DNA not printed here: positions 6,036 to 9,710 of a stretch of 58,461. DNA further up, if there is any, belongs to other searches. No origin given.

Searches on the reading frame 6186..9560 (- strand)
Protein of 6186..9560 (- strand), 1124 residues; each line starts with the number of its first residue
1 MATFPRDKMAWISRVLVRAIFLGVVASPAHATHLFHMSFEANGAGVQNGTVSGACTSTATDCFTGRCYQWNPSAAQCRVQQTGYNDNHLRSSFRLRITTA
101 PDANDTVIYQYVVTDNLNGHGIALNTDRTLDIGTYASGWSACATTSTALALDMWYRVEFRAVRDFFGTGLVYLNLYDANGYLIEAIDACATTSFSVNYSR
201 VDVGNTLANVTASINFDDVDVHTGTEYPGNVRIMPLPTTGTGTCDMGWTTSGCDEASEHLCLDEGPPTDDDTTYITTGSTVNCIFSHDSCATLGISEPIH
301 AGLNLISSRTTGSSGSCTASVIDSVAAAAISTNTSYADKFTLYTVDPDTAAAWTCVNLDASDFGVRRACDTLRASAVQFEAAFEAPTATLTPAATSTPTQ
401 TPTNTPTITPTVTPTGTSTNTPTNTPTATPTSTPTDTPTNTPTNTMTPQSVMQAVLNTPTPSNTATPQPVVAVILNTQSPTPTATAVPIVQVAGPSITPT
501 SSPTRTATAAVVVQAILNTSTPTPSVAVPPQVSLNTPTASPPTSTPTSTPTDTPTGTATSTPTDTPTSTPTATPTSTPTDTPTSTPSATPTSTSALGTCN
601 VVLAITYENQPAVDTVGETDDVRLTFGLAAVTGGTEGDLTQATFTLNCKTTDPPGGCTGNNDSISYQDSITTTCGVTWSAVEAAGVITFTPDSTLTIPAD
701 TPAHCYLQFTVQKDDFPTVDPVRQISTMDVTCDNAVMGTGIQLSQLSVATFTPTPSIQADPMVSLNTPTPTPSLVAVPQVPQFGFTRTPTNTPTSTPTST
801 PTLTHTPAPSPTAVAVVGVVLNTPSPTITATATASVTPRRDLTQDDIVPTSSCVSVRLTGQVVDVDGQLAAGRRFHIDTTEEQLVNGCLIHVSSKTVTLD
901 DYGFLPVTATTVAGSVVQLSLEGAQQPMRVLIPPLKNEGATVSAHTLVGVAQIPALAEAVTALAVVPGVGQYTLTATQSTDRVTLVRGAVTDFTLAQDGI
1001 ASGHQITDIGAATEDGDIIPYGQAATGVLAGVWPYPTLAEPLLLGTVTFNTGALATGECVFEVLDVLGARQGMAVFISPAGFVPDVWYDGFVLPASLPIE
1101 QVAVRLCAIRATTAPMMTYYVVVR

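Call 79: search_protein_families(library=phrogs, proteins=[window:6186-9560:-], max_evalue=0.00001)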
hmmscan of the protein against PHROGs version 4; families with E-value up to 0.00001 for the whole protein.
window:6186-9560:- (1124 aa): 1 family
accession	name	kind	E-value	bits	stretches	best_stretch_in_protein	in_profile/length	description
phrog_15511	-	unknown function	2e-06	28.2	0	739-882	200-321/511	-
